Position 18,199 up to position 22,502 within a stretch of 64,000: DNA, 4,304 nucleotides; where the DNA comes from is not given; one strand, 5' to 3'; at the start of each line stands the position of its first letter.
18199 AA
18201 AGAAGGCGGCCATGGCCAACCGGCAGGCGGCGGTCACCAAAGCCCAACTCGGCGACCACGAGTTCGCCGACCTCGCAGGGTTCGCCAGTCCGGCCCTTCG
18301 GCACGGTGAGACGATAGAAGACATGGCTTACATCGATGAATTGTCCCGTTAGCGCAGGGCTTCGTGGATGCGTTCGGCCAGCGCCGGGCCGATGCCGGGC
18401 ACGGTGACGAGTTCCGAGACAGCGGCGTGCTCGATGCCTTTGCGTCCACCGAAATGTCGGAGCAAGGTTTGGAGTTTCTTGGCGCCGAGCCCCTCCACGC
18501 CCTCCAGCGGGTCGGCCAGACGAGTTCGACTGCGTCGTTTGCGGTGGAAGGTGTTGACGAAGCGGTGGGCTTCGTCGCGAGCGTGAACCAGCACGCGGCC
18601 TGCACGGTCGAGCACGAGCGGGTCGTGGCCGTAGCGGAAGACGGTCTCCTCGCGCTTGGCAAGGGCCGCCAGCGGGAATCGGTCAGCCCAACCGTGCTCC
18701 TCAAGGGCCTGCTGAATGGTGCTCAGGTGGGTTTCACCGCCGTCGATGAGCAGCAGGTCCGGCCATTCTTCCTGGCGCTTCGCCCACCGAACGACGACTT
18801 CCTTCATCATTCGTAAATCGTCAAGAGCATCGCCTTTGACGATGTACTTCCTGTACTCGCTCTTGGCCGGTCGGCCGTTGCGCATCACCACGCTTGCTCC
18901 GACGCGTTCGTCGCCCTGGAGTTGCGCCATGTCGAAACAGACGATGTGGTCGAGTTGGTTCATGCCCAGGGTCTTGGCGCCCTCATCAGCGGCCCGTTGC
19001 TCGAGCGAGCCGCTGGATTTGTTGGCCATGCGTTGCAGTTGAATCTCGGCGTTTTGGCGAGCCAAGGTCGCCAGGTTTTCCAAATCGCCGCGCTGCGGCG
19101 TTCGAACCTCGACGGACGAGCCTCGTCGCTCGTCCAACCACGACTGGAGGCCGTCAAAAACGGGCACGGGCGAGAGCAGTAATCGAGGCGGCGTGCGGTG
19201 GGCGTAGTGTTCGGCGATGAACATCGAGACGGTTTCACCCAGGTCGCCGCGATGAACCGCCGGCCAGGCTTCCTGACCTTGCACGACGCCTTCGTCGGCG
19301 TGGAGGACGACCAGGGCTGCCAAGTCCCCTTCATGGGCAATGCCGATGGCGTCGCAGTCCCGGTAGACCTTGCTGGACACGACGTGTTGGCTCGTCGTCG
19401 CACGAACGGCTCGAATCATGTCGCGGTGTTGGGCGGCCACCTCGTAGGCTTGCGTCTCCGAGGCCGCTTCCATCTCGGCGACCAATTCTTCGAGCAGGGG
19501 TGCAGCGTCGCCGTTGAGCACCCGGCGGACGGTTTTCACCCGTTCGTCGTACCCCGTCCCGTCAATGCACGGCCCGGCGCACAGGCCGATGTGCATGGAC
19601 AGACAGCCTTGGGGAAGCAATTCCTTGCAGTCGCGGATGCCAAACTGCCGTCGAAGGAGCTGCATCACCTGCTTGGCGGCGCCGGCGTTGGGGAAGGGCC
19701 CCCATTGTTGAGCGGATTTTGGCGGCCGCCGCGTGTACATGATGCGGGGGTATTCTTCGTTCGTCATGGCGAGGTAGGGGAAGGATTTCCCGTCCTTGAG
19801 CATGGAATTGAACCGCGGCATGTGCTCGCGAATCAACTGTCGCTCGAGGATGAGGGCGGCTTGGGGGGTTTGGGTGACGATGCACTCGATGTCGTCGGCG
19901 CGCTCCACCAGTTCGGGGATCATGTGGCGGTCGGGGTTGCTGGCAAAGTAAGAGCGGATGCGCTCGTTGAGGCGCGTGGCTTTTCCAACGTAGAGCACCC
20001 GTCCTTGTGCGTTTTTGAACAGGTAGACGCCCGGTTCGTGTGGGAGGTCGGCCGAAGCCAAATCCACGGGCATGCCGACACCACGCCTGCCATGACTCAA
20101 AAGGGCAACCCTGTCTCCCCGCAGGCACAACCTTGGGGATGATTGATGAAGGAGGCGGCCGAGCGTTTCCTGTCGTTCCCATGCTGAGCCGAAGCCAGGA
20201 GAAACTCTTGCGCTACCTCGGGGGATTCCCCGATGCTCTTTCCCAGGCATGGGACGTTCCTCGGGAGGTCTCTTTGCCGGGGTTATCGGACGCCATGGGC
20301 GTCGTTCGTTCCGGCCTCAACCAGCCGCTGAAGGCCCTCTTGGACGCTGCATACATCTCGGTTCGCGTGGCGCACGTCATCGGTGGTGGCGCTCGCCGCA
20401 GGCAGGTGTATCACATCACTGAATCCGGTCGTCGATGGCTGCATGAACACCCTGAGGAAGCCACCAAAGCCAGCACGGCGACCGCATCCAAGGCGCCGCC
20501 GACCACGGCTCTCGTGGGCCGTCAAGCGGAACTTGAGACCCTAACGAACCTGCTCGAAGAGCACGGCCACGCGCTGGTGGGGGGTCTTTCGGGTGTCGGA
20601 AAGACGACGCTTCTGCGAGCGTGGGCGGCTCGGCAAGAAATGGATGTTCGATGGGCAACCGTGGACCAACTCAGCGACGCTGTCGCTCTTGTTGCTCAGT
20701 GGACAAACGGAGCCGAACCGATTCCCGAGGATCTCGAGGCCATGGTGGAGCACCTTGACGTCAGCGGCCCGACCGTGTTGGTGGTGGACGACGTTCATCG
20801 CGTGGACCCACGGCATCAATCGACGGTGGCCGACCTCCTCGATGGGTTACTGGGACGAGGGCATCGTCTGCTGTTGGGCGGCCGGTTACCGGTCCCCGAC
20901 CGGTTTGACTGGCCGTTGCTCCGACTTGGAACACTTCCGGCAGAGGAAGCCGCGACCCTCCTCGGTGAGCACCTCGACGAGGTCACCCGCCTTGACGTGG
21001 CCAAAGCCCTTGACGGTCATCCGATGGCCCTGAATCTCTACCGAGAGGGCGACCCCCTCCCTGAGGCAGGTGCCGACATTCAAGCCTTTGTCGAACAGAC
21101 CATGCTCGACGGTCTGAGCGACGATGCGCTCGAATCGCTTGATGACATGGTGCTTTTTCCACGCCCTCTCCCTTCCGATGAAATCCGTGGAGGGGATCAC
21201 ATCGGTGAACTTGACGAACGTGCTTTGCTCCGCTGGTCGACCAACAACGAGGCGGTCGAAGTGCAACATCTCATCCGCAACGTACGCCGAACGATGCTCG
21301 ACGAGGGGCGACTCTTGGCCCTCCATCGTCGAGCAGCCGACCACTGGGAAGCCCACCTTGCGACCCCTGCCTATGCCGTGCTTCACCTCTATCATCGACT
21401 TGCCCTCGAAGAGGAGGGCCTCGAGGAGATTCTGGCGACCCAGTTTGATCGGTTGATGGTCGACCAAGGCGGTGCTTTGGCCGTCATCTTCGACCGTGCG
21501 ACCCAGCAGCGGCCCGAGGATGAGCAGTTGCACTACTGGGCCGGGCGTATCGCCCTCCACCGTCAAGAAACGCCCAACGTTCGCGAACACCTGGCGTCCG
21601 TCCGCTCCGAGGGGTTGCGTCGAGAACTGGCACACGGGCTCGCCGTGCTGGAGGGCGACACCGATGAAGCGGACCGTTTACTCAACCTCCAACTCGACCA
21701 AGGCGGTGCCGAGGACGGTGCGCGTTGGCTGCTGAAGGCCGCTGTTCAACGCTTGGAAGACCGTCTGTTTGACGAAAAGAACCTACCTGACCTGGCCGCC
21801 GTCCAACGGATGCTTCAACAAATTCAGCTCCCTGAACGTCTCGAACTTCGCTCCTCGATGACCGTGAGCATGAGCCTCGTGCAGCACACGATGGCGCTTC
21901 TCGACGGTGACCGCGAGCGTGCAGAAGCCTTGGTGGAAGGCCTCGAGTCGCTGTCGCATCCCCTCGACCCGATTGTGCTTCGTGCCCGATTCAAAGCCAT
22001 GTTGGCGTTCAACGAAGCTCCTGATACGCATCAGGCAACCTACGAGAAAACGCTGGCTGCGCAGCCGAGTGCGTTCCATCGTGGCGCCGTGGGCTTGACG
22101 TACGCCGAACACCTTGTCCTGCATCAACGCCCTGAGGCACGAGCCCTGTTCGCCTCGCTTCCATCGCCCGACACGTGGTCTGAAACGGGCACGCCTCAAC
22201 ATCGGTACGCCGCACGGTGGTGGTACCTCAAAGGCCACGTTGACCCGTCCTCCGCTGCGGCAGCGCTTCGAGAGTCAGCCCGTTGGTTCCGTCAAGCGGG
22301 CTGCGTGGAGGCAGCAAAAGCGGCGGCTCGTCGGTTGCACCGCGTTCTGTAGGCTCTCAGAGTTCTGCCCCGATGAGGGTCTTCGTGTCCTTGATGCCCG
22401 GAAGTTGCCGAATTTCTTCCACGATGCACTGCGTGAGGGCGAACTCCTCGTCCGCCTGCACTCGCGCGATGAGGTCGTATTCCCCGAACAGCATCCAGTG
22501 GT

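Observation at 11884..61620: AT-rich palindrome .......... occurs four times exactly (plus one 9/10 copy), far above chance, mostly inside unrelated CDS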

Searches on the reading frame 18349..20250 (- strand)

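Call 43: search_protein_families(library=pfam, proteins=[window:18349-20250:-], max_evalue=0.00001)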
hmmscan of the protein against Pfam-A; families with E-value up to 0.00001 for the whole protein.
window:18349-20250:- (633 aa): 5 families
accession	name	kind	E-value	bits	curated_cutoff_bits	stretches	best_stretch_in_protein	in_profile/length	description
PF08459.17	UvrC_RNaseH_dom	-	4.7e-34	118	22.3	1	426-564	2-157/159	UvrC RNAse H endonuclease domain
PF22920.2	UvrC_RNaseH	-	5.4e-21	75.1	24.3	1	298-407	1-115/116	UvrC Ribonuclease H-like domain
PF14520.12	HHH_5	-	8.5e-09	36.2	27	1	581-633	3-56/57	Helix-hairpin-helix domain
PF01541.30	GIY-YIG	-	2.9e-07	31.1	22.6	1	73-145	2-74/78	GIY-YIG catalytic domain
PF02151.25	UVR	-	3.8e-07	30.1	21.5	1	252-284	3-35/36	UvrB/uvrC motif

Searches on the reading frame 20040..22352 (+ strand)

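Call 43: search_protein_families(library=pfam, proteins=[window:20040-22352:+], max_evalue=0.00001)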
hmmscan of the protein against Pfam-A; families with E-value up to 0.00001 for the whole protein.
window:20040-22352:+ (770 aa): 1 family
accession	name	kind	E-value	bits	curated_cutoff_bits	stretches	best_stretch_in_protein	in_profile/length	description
PF13191.12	AAA_16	-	1.5e-09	39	32.6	1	158-270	2-159/167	AAA ATPase domain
